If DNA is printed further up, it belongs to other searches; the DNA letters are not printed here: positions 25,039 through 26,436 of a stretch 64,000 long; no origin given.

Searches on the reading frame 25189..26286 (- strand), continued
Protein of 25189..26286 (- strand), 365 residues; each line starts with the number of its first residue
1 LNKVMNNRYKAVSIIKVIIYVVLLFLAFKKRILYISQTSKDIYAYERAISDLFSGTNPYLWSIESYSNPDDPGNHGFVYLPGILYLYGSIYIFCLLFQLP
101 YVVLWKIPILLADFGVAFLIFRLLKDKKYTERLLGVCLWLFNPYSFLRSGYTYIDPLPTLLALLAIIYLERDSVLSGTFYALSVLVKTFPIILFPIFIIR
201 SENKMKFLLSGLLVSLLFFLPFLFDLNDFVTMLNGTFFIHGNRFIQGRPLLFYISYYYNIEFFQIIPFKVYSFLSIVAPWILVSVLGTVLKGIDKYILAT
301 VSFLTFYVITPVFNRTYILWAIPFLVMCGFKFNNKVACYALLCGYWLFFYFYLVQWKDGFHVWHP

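Call 70: search_protein_families(library=pfam, proteins=[L004:11221-12771:+, window:25189-26286:-, L002:5759-7210:+], max_evalue=1)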
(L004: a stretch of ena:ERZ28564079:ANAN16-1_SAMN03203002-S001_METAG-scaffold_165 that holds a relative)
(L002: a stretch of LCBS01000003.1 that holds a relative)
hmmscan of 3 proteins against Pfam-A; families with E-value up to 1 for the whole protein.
L004:11221-12771:+ (516 aa): 1 family
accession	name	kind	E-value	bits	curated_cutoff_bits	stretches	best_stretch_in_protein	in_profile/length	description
PF13231.12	PMT_2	-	0.0024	18.5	26.1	1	78-220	12-153/160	Dolichyl-phosphate-mannose-protein mannosyltransferase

window:25189-26286:- (365 aa): 1 family
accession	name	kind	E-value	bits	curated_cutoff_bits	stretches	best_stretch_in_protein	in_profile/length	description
PF03918.19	CcmH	-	0.12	12.1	25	0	102-129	97-124/143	Cytochrome C biogenesis protein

L002:5759-7210:+ (483 aa): 3 families
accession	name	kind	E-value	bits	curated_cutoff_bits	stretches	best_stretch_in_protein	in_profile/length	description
PF22422.2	MGH1-like_GH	-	7.7e-69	233.4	27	1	63-472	1-356/356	Mannosylglycerate hydrolase MGH1-like glycoside hydrolase domain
PF01204.24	Trehalase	-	5e-11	42.6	21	1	288-459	310-479/512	Trehalase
PF03200.22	Glyco_hydro_63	-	3.3e-10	39.8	22.4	1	342-479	337-490/492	Glycosyl hydrolase family 63 C-terminal domain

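Call 71: find_related_loci(query=A4, collection=metagenome_contigs, flank=10000)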
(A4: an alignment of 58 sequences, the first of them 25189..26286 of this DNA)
Query A4 (365 aa) in metagenome_contigs; peptide patterns used: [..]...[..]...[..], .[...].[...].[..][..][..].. (x = any residue, [..] = any of these).
145 stretches matched a pattern; 69 encode a relative of the query (tblastn E <= 1e-3); 69 distinct loci.
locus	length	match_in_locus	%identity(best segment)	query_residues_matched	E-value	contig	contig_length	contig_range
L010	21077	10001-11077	50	10-365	8e-119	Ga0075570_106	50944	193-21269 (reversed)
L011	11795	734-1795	52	15-365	2e-117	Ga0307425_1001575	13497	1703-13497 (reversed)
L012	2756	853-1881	52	26-365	6e-121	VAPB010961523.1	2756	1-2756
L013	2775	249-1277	52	26-365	2e-120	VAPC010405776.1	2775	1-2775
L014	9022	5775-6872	48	2-365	2e-114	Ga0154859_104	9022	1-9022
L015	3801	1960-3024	50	14-365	4e-116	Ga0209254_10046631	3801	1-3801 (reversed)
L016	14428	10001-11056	52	17-365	2e-112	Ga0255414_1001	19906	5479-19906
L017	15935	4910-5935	51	27-365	2e-112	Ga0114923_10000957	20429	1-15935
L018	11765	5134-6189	52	17-365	2e-112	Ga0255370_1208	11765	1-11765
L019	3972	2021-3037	47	30-365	1e-109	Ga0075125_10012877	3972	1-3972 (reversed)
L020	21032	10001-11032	49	26-365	9e-106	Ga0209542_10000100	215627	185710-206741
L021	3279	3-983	52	41-365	5e-108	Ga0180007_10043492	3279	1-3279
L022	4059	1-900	55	67-365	2e-105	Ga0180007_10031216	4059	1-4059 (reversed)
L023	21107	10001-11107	43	14-365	2e-98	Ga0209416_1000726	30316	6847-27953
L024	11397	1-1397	47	30-365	1e-96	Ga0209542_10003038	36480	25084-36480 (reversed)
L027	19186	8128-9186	42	18-365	8e-93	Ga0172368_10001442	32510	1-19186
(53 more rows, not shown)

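Call 90: search_protein_families(library=pfam, proteins=[L020:10966-13116:+, L020:13079-13822:+, L020:17055-18389:-, L027:9186-10655:-, L027:10648-12117:-, L027:12137-13597:+, L027:14382-16436:+, L017:7471-9024:+, L017:10350-11930:+, L017:13262-15322:+], max_evalue=0.01)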
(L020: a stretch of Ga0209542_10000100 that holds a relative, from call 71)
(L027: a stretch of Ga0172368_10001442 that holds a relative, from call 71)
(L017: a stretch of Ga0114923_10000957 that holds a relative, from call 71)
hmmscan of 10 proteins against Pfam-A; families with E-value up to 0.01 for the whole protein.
L020:10966-13116:+ (716 aa): 1 family
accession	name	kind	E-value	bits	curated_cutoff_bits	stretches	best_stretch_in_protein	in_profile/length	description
PF09586.16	YfhO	-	1e-07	31.2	28.5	1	619-694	758-835/835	Bacterial membrane protein YfhO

L020:13079-13822:+ (247 aa): 15 families
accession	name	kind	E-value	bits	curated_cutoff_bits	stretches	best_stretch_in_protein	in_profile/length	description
PF13489.12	Methyltransf_23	-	1.3e-20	74.3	27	1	18-175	2-163/164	Methyltransferase domain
PF08241.18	Methyltransf_11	-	6.1e-17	62.5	21.2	1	44-135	1-95/95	Methyltransferase domain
PF13847.12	Methyltransf_31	-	2e-16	60.4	27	1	42-146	6-114/145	Methyltransferase domain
PF08242.18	Methyltransf_12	-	4.9e-16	59.7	30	1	44-133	1-98/98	Methyltransferase domain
PF13649.12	Methyltransf_25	-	3.6e-14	53.6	27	1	43-131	1-97/97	Methyltransferase domain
PF07021.18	MetW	-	3e-06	27.4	21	1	42-140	16-112/193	Methionine biosynthesis protein MetW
PF05401.17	NodS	-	5.1e-06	26.9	24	1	28-123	33-128/201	Nodulation protein S (NodS)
PF02353.26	CMAS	-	1.6e-05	24.8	27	1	42-137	65-166/273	Mycolic acid cyclopropane synthetase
PF01209.24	Ubie_methyltran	-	2.2e-05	24.4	20.1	1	38-135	46-151/233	ubiE/COQ5 methyltransferase family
PF05891.18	Methyltransf_PK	-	6.8e-05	22.9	27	1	27-175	43-198/218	AdoMet dependent proline di-methyltransferase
PF05219.18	DREV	-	0.00019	21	26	1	39-138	94-191/265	DREV methyltransferase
PF03848.20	TehB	-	0.00026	20.9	20.4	1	40-116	31-111/193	Tellurite resistance protein TehB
PF05175.20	MTS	-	0.00043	20.4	23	1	41-106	33-104/170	Methyltransferase small domain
PF06325.19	PrmA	-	0.0011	19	22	1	37-135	162-258/296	Ribosomal protein L11 methyltransferase (PrmA)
PF01728.25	FtsJ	-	0.0015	18.9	24.1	1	35-106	21-97/181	FtsJ-like methyltransferase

L020:17055-18389:- (444 aa): 6 families
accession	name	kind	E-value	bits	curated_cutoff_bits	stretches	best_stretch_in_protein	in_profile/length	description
PF01794.25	Ferric_reduct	-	4.6e-17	62.7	28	1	56-172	1-120/121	Ferric reductase like transmembrane component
PF00175.26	NAD_binding_1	-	8.9e-16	58.9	22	1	320-422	1-107/109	Oxidoreductase NAD-binding domain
PF08022.18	FAD_binding_8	-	7.5e-11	42.5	22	1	226-295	12-82/109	FAD-binding domain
PF00970.30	FAD_binding_6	-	2.6e-05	24.9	21.1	1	217-309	3-97/99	Oxidoreductase FAD-binding domain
PF08030.17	NAD_binding_6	-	0.00016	22.2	22.2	1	319-373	5-65/156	Ferric reductase NAD binding domain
PF15957.10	Comm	-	0.0081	16.8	27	0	129-166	11-41/110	Commissureless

L027:9186-10655:- (489 aa): 0 families

L027:10648-12117:- (489 aa): 1 family
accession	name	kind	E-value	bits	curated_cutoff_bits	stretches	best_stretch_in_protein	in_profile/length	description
PF15086.11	UPF0542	-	0.007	16.6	27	0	266-297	14-44/68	Uncharacterised protein family UPF0542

L027:12137-13597:+ (486 aa): 1 family
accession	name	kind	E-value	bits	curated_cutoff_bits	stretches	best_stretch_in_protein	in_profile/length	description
PF13231.12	PMT_2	-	2.7e-11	44.4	26.1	1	44-181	9-145/160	Dolichyl-phosphate-mannose-protein mannosyltransferase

L027:14382-16436:+ (684 aa): 1 family
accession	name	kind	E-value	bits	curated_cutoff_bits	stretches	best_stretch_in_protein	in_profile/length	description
PF09586.16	YfhO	-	1e-09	37.9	28.5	1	592-664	761-835/835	Bacterial membrane protein YfhO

L017:7471-9024:+ (517 aa): 1 family
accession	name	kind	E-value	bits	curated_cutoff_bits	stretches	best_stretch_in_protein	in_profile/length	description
PF13231.12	PMT_2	-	0.00098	19.8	26.1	1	87-208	32-150/160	Dolichyl-phosphate-mannose-protein mannosyltransferase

L017:10350-11930:+ (526 aa): 1 family
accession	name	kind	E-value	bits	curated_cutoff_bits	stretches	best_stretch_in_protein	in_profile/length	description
PF13231.12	PMT_2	-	6.4e-08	33.4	26.1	1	94-230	7-138/160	Dolichyl-phosphate-mannose-protein mannosyltransferase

L017:13262-15322:+ (686 aa): 1 family
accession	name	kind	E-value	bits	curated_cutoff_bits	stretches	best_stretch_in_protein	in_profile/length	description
PF09586.16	YfhO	-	8.5e-13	48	28.5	1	584-662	757-835/835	Bacterial membrane protein YfhO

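Call 95: search_protein_representatives(alignment_id=A4)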
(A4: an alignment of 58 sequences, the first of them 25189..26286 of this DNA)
Query: 58 sequences, 362 profile positions. Proteins with E-value up to 0.001 (for the whole library): 2834; up to 1e-10: 409; up to 1e-30: 61. The best 150 are listed.
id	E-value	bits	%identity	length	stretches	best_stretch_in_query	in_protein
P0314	1.0e-138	478.7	-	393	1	7-362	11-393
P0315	2.7e-136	470.7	-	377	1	3-362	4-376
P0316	1.8e-126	438.4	-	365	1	7-360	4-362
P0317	2.0e-124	431.7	-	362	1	6-360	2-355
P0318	9.4e-124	429.5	-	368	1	3-362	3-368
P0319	2.0e-123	428.4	-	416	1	5-360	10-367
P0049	1.1e-122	426.0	-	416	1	3-358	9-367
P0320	4.0e-120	417.6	-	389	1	7-362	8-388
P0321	2.3e-119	415.0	-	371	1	9-362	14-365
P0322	2.0e-116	405.4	-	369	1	3-358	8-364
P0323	2.0e-115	402.1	-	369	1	10-362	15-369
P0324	2.4e-115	401.9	-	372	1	6-359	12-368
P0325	1.1e-114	399.6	-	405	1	8-357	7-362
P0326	4.2e-114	397.7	-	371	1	6-362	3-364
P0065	9.1e-114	396.6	-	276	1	88-362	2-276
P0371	1.2e-30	123.1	-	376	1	9-332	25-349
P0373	7.5e-27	110.7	-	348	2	13-217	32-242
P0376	9.7e-26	107.0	-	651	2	11-324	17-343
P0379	7.6e-24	100.8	-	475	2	14-220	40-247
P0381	2.4e-23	99.2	-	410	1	11-350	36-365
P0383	2.2e-22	96.0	-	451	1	21-346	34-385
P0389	4.8e-21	91.6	-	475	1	17-335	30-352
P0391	1.0e-20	90.5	-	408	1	7-347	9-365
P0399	7.3e-19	84.4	-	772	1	12-357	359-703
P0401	1.2e-18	83.7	-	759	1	35-332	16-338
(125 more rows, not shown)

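Call 96: search_protein_families(library=pfam, proteins=[P0371, P0373, P0376, P0379, P0381, P0383, P0389, P0391, P0399, P0401], max_evalue=0.001)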
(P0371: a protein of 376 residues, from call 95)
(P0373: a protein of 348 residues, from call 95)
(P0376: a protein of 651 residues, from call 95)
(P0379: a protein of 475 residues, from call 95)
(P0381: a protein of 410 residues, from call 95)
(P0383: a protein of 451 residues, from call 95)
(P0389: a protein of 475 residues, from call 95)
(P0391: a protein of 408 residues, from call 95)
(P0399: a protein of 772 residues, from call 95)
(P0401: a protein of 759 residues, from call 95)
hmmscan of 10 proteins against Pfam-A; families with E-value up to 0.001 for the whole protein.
P0371 (376 aa): 1 family
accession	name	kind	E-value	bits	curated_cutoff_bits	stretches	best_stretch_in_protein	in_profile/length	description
PF09594.16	GT87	-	2.1e-06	28.1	25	1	93-296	3-209/237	Glycosyltransferase family 87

P0373 (348 aa): 0 families

P0376 (651 aa): 0 families

P0379 (475 aa): 0 families

P0381 (410 aa): 0 families

P0383 (451 aa): 2 families
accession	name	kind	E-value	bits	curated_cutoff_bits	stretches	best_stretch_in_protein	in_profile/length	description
PF05208.19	ALG3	-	4.5e-07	30.1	23.6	1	178-264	127-213/358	ALG3 protein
PF09594.16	GT87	-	0.00037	20.7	25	1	135-326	32-219/237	Glycosyltransferase family 87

P0389 (475 aa): 1 family
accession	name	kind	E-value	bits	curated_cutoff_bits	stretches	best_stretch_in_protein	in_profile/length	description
PF05208.19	ALG3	-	0.00083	19.3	23.6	1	165-250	125-211/358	ALG3 protein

P0391 (408 aa): 1 family
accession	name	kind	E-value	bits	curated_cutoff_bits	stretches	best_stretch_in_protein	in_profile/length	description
PF09594.16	GT87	-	0.00048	20.4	25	1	74-314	1-230/237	Glycosyltransferase family 87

P0399 (772 aa): 5 families
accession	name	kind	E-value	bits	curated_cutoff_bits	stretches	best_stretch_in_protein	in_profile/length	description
PF00535.33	Glycos_transf_2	-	5.3e-18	66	23.3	1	6-180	1-166/168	Glycosyl transferase family 2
PF09594.16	GT87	-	2.1e-08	34.6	25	1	411-634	2-218/237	Glycosyltransferase family 87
PF13641.12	Glyco_tranf_2_3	-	1.9e-07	31.8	27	1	4-221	2-214/230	Glycosyltransferase like family 2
PF13632.12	Glyco_trans_2_3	-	0.00079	19.7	27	1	159-280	65-179/198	Glycosyl transferase family group 2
PF13506.12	Glyco_transf_21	-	0.00082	19.3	21.7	0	76-216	26-152/174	Glycosyl transferase family 21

P0401 (759 aa): 2 families
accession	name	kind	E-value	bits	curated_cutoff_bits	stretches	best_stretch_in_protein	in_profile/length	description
PF09594.16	GT87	-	1.3e-14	55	25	1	57-312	1-236/237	Glycosyltransferase family 87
PF03155.21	Alg6_Alg8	-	1.6e-05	24.5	25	1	113-218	114-229/482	ALG6, ALG8 glycosyltransferase family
